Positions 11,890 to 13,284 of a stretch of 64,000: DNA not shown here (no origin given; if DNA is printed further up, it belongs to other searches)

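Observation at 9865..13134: Nucleotide and ADP-ribose processing island: MazG-like, then NADAR, Zn-ribbon protein and DHH/DHHA1 phosphoesterase in a row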

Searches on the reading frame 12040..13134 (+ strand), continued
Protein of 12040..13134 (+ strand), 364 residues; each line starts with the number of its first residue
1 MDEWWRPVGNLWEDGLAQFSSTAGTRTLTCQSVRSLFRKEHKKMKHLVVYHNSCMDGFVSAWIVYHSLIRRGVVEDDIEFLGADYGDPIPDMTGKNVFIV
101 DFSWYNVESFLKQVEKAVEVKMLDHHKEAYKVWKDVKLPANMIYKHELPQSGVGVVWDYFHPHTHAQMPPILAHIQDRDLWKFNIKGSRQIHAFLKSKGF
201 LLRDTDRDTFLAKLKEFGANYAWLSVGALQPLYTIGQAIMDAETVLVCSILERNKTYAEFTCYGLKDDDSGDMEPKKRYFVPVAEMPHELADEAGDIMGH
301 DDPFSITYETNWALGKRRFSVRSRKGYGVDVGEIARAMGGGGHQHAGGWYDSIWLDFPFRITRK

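Call 29: find_encoding_contigs(protein=P0014, flank=6000, max_places=2)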
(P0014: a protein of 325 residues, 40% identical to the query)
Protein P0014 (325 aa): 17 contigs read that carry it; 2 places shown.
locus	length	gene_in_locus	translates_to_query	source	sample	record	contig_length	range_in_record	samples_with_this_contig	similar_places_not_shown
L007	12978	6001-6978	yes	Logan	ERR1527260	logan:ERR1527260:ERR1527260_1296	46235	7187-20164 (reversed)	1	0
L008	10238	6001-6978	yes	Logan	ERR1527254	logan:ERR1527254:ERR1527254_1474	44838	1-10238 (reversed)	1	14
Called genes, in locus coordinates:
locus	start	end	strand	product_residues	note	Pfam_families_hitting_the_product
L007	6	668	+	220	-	PF23806:Phage_TTP_14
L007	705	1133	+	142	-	-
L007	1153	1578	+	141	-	-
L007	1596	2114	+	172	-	PF26092:T4_Y16D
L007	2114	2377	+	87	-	-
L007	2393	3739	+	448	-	-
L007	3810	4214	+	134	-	-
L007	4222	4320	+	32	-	-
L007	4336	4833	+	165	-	PF08719:NADAR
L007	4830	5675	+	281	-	-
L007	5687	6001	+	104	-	-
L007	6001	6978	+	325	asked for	PF01368:DHH (weak)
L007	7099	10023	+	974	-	-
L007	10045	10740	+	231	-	-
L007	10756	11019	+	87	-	-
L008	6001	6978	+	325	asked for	PF01368:DHH (weak)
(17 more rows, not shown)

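Call 30: find_encoding_contigs(protein=P0019, flank=6000, max_places=1)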
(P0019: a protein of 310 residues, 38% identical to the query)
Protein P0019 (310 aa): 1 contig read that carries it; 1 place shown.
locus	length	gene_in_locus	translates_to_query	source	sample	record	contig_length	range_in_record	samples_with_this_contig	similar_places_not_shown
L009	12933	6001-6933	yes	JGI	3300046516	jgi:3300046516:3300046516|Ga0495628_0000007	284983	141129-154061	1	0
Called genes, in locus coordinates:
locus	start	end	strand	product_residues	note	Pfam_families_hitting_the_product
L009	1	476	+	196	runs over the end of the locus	-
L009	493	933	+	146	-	-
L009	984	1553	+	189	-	PF26092:T4_Y16D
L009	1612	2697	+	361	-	-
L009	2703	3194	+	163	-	PF08719:NADAR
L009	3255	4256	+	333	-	-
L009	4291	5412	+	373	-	PF13458:Peripla_BP_6, PF01094:ANF_receptor, PF13433:Peripla_BP_5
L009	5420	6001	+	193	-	-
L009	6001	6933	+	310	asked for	-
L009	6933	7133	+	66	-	PF06945:DUF1289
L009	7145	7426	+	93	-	-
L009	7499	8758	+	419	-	PF00622:SPRY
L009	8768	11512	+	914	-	-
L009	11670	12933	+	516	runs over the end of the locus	-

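Call 31: find_encoding_contigs(protein=P0027, flank=6000, max_places=1)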
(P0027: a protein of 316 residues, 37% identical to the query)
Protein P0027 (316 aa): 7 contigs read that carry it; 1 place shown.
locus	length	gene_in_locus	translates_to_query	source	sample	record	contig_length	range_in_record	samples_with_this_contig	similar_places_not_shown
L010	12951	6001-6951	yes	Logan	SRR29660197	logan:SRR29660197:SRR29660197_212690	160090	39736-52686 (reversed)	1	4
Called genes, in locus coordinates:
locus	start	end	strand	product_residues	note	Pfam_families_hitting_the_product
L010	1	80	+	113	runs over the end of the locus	-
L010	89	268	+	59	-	-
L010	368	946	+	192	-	-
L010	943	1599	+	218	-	-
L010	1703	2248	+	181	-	PF26092:T4_Y16D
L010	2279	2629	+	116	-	-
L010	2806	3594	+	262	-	-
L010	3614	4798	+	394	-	-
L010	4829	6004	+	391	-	-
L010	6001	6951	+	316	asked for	PF02272:DHHA1 (weak)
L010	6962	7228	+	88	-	-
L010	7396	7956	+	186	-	-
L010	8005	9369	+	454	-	-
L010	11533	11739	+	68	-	-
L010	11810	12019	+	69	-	-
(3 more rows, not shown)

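Call 32: find_encoding_contigs(protein=P0011, flank=6000, max_places=1)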
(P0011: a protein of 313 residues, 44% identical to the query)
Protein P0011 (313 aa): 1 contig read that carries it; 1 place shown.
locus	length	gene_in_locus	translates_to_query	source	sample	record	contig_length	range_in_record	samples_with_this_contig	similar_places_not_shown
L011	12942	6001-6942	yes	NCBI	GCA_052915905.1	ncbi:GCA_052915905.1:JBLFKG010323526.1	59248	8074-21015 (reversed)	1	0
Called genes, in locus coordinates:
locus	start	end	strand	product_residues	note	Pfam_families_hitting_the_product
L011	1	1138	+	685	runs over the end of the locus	PF00303:Thymidylat_synt, PF07591:PT-HINT (faint), PF14890:Intein_splicing, PF14528:LAGLIDADG_3 (faint), PF00303:Thymidylat_synt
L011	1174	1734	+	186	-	-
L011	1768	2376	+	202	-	-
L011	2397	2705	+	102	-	-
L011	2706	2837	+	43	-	-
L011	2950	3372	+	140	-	-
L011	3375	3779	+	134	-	PF26092:T4_Y16D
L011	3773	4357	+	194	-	-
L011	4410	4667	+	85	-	-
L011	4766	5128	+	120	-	-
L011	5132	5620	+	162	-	PF08719:NADAR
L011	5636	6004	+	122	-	-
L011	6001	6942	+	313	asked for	PF01368:DHH (weak)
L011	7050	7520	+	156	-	-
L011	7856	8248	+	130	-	-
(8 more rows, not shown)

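Call 40: find_homologous_proteins(query=L005:5201-6004:+, max_evalue=0.001)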
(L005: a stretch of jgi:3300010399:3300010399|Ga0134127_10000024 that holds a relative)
Query L005:5201-6004:+ (267 aa): 14 proteins with E <= 0.001 among 550 candidates.
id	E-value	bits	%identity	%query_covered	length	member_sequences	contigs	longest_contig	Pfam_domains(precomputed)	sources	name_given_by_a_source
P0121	4.1e-180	615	99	100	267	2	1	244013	-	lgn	-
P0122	1.2e-137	476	77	97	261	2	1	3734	-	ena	-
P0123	1.9e-134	465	79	95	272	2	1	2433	-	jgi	jgi:hypothetical protein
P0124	2.2e-109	383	62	96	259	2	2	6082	-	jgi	jgi:hypothetical protein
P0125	1.8e-55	206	67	48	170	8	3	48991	-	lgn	-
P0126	3.5e-55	205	66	48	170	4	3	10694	-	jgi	-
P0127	6.4e-53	198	66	48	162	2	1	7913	-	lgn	-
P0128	2.8e-44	169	52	52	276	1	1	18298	-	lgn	-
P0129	7.3e-43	165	53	48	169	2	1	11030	-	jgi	jgi:hypothetical protein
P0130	4.9e-40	156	56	46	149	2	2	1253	-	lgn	-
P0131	1.2e-37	148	56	45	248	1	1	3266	-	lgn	-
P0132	4.7e-36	142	53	49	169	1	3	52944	-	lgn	-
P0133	4.2e-22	97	50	40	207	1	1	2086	-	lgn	-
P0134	4.6e-21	93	46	42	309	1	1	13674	-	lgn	-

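Call 48: search_solved_structures(query=A2, max_evalue=0.01, show_alignments=2)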
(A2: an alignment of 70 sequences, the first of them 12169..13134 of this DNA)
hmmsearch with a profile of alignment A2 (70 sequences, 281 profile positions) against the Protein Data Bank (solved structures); distinct sequences matched with E-value up to 0.01: 17.
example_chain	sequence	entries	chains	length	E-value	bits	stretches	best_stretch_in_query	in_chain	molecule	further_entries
9r7o_A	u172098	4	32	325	2.5e-08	36.6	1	231-272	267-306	DHH family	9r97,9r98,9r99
9n0l_A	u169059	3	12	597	1.2e-07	34.4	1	45-272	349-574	Cyclic-di-AMP phosphodiesterase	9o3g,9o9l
5o1u_A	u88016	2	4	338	2.7e-06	30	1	224-274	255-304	Phosphodiesterase | TmPDE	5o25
3dev_A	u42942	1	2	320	2.7e-06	30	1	125-275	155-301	SH1221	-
4ls9_A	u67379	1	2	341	4.5e-06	29.2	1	225-271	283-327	DHH family protein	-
5o4z_A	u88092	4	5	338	1.2e-05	27.8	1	224-274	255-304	DHH/DHHA1-type phosphodiesterase TM1595 | phosphodiesterase TM1595 | phosphodiesterase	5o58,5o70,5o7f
9wbu_B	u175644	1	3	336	3.2e-05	26.4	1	224-270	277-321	Bifunctional oligoribonuclease and PAP phosphatase NrnA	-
5jju_A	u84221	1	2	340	3.3e-05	26.4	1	224-270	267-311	Uncharacterized protein Rv2837c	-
5cet_A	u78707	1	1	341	3.4e-05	26.4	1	224-270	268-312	Bifunctional oligoribonuclease and PAP phosphatase NrnA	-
8ioo_A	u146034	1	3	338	4.3e-05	26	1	220-269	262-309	RecJ-like protein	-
8iu7_A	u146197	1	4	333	6.9e-05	25.3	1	130-276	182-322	Bifunctional oligoribonuclease and PAP phosphatase NrnA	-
6mtz_A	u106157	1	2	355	0.00084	21.8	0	70-270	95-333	HepC.19480.a.B1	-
5x4i_A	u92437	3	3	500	0.001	21.5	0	7-111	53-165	Uncharacterized protein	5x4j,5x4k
5x4h_A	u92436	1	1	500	0.0013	21.1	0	7-111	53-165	Uncharacterized protein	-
2eb0_A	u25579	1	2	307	0.0014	21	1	13-84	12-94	Manganese-dependent inorganic pyrophosphatase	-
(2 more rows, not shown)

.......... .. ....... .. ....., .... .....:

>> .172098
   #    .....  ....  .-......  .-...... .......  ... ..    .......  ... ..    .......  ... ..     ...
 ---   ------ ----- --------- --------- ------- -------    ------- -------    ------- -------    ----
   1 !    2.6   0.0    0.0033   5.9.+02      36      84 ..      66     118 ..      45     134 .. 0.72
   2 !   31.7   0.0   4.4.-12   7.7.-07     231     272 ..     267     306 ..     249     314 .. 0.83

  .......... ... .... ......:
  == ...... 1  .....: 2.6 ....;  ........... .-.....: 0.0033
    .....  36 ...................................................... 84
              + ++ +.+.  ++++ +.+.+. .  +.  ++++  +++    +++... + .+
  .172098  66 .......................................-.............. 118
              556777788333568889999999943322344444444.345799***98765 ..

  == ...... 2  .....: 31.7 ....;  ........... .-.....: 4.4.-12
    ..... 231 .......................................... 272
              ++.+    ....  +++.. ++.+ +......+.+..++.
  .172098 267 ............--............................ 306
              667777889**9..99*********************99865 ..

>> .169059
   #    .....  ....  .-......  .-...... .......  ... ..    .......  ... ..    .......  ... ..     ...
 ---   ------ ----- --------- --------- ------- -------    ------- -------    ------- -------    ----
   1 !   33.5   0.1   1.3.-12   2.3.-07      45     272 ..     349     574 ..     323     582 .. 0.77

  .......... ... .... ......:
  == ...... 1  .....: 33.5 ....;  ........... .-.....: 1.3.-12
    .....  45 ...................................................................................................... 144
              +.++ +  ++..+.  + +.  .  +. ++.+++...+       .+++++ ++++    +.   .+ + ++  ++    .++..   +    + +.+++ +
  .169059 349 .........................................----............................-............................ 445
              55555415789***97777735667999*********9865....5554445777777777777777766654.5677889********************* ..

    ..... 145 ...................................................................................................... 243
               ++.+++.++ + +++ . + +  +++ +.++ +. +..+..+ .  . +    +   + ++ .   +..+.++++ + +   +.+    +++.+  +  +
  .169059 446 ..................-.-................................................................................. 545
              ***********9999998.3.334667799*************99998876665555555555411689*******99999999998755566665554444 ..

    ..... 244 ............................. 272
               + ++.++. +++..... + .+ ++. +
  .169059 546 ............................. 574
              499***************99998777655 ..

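Call 54: predict_structure(alignment_id=A2)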
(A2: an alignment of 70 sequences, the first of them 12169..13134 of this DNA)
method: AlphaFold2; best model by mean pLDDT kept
length: 321 residues; sequences in the alignment: 70
mean_pLDDT: 95.2   pTM: 0.88
mean pLDDT of the five models: 95.2, 95.2, 95.1, 94.7, 94.6
residues with pLDDT >= 90: 291; 70-90: 26; 50-70: 4; < 50: 0
segments of 3 or more residues with pLDDT < 50: none
pLDDT, mean of each block of 10 residues (from residue 1): 96 98 98 98 94 98 97 98 93 98 96 94 86 95 97 96 96 97 97 98 98 96 90 96 95 96 97 96 91 91 95 92 61
secondary structure, 60 per line:
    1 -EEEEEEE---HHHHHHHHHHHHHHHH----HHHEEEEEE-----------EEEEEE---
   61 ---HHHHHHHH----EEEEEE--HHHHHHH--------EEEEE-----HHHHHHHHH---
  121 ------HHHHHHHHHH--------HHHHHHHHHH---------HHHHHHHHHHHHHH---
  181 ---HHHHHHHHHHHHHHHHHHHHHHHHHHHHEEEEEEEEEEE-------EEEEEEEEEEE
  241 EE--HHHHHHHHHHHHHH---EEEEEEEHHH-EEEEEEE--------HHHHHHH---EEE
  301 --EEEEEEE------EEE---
elements in order: E2-8 H12-27 E35-40 E52-57 H64-71 E76-81 H84-90 E99-103 H109-117 H127-136 H145-154 H164-177 H184-211 E212-222 E230-242 H245-258 E262-268 E273-279 H288-294 E298-300 E303-309 E316-318

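Call 59: fold_search(model_id=the predicted structure, library=pdb)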
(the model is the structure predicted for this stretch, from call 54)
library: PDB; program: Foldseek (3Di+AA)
matches with E <= 10: 1066; with E <= 0.001: 69
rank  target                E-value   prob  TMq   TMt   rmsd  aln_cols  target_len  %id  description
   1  8a8k_A                2.6e-10  1.00  0.53  0.54   6.9       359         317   14  PAP phosphatase from Methanothermococcus thermolithotrophicus refined to 3.1 A (released 2023-04-26)
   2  9r7o_D                3.2e-10  1.00  0.37  0.37  12.3       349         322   14  DhhP of Borrelia burgdorferi in complex with AMP (released 2026-01-21)
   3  5o25_B                4.3e-10  1.00  0.46  0.46  10.7       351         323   15  Structure of wildtype T.maritima PDE (TM1595) in ligand-free state (released 2017-10-25)
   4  4ls9_A                1.1e-09  1.00  0.37  0.37  12.4       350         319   16  Structure of mycobacterial nrnA homolog reveals multifunctional nuclease activities (released 2014-07-16)
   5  5o1u_B                1.2e-09  1.00  0.48  0.48   9.9       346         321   14  Structure of wildtype T.maritima PDE (TM1595) with AMP and Mn2+ (released 2017-10-25)
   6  5o7f_A                1.2e-09  1.00  0.43  0.43  10.9       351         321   13  Structure of the inactive T.maritima PDE (TM1595) D80N D154N mutant with GMP and Mn2+ (released 2017-10-25)
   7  5xsp_A                1.3e-09  1.00  0.44  0.43  11.0       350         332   15  The catalytic domain of GdpP with 5'-pApA (released 2018-01-31)
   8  5xt3_A                1.3e-09  1.00  0.43  0.42  11.1       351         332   14  The catalytic domain of GdpP with c-di-GMP (released 2018-01-31)
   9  5o7f_B                1.4e-09  1.00  0.44  0.44  11.2       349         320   15  Structure of the inactive T.maritima PDE (TM1595) D80N D154N mutant with GMP and Mn2+ (released 2017-10-25)
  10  7d62_A                1.6e-09  1.00  0.47  0.50   7.5       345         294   14  pGpG-specific phosphodiesterase - PggH from Vibrio cholrae (released 2020-10-28)
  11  5xsi_A                1.8e-09  1.00  0.42  0.41  11.2       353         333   15  The catalytic domain of GdpP (released 2018-01-31)
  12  5xsp_B                1.9e-09  1.00  0.41  0.40  11.2       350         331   15  The catalytic domain of GdpP with 5'-pApA (released 2018-01-31)
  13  5o4z                  2.3e-09  1.00  0.48  0.48  10.0       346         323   14  Structure of the inactive T.maritima PDE (TM1595) D80N D154N mutant with substrate 5'-pApA (released 2017-10-25)
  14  5x4j                  2.4e-09  1.00  0.47  0.34  14.6       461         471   13  The crystal structure of Pyrococcus furiosus RecJ (Zn-soaking) (released 2018-02-14)
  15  5o1u_A                2.9e-09  1.00  0.45  0.45  10.9       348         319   14  Structure of wildtype T.maritima PDE (TM1595) with AMP and Mn2+ (released 2017-10-25)
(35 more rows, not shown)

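Call 64: search_protein_representatives(alignment_id=A4)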
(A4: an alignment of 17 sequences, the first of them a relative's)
Query: 17 sequences, 262 profile positions. Proteins with E-value up to 0.001 (for the whole library): 9015; up to 1e-10: 6254; up to 1e-30: 2752. The best 150 are listed.
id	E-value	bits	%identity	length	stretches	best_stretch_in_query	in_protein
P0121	2.1e-130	450.0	-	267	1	5-259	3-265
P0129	3.0e-65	236.4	-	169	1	5-140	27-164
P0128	2.6e-60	220.3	-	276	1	8-187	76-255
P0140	3.7e-59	216.5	-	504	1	7-139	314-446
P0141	1.3e-58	214.7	-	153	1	9-139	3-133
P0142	2.1e-57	210.8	-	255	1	11-148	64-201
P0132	1.9e-54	201.0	-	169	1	5-139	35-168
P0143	1.2e-53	198.4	-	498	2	137-254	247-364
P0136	3.9e-53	196.7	-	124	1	142-262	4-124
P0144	1.3e-52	195.0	-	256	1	5-139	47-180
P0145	6.5e-51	189.5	-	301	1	8-141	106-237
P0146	2.0e-50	187.9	-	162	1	8-138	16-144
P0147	8.7e-50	185.8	-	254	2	133-254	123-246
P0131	9.0e-50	185.7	-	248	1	12-135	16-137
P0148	1.6e-49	184.9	-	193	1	7-135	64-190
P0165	8.6e-46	172.7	-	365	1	6-138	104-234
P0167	5.1e-45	170.1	-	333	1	9-141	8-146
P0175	4.5e-44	167.0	-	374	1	10-134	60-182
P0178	5.9e-44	166.6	-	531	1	142-254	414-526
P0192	3.2e-43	164.2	-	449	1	132-255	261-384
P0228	1.3e-42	162.3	-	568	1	123-254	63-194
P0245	1.8e-42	161.8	-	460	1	131-255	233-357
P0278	3.1e-42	161.0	-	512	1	129-255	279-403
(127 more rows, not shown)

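Call 65: search_protein_families(library=pfam, max_evalue=0.001, proteins=[P0140, P0143, P0165, P0175, P0167, P0178, P0228, P0278, P0192, P0245])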
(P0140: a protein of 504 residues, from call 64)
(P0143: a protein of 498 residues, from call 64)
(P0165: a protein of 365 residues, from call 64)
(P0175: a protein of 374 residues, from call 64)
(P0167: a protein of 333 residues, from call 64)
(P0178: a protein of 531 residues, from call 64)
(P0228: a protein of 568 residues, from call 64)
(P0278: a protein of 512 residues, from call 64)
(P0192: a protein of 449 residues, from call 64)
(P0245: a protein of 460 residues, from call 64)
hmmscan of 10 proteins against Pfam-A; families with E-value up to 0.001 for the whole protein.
P0140 (504 aa): 0 families

P0143 (498 aa): 0 families

P0165 (365 aa): 0 families

P0175 (374 aa): 0 families

P0167 (333 aa): 0 families

P0178 (531 aa): 0 families

P0228 (568 aa): 0 families

P0278 (512 aa): 0 families

P0192 (449 aa): 0 families

P0245 (460 aa): 0 families

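Call 70: find_encoding_contigs(protein=P0132, flank=6000, max_places=2)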
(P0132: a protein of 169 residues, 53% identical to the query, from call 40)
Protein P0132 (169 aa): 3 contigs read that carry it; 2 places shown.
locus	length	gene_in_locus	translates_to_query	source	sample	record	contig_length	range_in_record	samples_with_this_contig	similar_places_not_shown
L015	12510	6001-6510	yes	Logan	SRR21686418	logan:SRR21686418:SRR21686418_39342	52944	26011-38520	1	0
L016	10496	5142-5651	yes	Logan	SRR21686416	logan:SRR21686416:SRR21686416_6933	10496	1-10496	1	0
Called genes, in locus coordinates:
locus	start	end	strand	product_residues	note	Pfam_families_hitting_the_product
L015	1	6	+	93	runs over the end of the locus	-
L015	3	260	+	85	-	-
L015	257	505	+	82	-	-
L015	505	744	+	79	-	-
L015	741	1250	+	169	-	-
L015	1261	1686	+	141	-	-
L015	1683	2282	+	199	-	-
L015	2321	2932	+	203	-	-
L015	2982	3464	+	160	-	-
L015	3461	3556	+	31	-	-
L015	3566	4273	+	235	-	-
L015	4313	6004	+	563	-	PF01028:Topoisom_I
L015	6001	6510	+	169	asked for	-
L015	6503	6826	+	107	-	-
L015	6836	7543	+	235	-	-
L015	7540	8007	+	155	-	PF00293:NUDIX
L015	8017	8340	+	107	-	-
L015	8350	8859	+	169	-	-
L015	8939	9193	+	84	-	-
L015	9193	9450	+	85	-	-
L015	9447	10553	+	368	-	PF09414:RNA_ligase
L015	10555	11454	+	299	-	-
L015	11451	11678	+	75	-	-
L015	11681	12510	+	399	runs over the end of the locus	PF14388:DUF4419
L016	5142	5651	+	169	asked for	-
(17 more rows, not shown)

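Call 71: find_encoding_contigs(protein=P0128, flank=6000, max_places=1)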
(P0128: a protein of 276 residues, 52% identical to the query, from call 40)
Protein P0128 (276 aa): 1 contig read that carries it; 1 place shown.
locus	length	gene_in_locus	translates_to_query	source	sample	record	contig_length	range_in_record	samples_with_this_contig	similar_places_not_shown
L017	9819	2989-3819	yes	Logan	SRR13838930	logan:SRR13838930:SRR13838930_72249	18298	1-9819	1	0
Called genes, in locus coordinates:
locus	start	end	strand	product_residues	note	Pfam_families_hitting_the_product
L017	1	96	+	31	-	?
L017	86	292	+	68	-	-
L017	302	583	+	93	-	-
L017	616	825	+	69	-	-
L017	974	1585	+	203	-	-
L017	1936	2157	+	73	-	-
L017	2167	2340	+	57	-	-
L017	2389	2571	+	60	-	-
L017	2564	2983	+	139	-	-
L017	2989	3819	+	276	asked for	-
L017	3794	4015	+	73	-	-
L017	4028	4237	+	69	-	-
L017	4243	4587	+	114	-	-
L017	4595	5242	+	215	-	-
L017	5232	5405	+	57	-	-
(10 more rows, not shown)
